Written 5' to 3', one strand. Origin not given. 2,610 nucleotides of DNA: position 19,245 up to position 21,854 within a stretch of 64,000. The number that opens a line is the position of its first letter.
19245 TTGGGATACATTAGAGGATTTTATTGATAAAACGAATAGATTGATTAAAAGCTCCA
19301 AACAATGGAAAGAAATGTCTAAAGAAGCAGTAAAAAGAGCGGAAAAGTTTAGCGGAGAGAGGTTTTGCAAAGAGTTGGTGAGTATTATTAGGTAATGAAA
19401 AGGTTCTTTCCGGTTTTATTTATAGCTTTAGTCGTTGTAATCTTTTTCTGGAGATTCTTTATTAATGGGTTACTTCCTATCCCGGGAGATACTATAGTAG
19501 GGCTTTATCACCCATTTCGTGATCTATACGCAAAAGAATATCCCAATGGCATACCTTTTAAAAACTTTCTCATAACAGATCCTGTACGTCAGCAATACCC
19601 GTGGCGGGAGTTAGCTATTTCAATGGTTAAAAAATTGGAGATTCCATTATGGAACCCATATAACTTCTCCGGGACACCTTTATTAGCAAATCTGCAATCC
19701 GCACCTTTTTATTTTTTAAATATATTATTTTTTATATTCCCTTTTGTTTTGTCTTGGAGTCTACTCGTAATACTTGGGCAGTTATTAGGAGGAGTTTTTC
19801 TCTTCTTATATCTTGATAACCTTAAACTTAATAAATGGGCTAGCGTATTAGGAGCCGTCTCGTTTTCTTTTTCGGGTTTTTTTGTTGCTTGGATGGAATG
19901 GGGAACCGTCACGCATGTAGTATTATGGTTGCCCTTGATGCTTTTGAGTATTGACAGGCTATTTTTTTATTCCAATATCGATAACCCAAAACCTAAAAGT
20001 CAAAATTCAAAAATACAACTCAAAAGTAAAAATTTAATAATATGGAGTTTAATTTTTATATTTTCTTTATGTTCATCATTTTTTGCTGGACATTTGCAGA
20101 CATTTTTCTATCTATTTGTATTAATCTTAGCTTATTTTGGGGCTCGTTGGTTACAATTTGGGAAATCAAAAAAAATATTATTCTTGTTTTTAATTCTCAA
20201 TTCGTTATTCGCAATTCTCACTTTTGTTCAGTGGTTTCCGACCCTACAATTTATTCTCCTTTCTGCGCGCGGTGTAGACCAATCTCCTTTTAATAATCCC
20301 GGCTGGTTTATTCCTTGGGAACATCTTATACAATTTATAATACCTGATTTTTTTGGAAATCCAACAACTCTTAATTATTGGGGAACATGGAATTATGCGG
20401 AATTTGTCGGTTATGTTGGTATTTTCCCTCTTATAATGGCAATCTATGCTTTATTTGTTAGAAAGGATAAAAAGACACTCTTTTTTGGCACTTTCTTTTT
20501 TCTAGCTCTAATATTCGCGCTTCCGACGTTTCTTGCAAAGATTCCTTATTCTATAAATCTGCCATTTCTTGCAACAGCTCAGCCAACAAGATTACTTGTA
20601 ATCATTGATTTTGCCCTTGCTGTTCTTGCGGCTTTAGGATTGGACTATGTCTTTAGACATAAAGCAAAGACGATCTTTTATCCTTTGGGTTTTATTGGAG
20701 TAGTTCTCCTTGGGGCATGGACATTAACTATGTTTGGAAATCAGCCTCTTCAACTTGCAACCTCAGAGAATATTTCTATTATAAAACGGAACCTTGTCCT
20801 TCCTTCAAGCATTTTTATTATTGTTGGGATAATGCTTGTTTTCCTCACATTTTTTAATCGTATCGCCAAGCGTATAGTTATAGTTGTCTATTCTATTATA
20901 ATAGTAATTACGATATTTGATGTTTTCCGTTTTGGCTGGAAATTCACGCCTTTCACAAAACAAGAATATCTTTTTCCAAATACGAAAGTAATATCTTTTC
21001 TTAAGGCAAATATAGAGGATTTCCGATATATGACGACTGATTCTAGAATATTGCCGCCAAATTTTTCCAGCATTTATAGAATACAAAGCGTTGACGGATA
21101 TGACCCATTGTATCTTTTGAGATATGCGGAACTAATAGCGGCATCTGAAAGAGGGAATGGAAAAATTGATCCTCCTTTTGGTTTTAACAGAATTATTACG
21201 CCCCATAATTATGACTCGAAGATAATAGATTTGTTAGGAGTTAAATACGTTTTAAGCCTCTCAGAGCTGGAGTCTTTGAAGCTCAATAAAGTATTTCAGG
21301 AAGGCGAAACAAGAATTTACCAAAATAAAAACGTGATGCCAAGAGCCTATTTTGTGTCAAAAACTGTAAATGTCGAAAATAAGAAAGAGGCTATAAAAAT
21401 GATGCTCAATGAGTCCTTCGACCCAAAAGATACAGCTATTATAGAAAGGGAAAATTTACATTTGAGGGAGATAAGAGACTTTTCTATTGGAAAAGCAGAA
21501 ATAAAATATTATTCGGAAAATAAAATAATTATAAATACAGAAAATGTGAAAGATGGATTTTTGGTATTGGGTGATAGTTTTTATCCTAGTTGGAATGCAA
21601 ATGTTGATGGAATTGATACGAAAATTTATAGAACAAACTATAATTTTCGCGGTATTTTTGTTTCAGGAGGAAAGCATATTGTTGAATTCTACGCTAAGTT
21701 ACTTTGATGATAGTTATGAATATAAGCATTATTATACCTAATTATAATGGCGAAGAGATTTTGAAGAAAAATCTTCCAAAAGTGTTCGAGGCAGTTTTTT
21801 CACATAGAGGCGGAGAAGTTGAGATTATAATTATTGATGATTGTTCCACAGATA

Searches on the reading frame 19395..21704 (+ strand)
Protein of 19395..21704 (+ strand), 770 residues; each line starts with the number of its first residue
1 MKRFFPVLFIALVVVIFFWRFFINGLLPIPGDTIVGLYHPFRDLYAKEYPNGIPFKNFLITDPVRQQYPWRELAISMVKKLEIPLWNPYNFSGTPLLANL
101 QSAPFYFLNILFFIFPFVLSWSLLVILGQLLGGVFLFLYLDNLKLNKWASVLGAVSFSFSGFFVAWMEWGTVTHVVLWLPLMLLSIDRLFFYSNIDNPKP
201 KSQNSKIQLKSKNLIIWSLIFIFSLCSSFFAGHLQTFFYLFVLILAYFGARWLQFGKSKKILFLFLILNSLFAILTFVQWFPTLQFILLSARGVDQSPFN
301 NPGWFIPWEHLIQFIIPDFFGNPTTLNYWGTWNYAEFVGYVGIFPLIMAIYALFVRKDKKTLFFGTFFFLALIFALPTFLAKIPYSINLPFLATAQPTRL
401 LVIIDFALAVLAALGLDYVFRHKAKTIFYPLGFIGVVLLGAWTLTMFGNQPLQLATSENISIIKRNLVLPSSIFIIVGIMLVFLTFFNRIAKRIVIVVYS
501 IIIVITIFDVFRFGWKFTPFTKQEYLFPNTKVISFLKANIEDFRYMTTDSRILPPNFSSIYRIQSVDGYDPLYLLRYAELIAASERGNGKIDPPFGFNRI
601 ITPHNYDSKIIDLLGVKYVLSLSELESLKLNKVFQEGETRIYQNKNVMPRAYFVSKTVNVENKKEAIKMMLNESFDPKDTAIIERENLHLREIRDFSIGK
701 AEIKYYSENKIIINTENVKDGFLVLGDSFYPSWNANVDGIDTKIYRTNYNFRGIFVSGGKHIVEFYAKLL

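Call 8: search_protein_families(library=pfam, proteins=[window:19395-21704:+], max_evalue=0.001)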
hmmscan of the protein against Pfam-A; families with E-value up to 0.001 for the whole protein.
window:19395-21704:+ (770 aa): 1 family
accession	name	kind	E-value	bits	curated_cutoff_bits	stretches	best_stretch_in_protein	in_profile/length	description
PF09586.16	YfhO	-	2e-08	33.5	28.5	0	698-766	753-822/835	Bacterial membrane protein YfhO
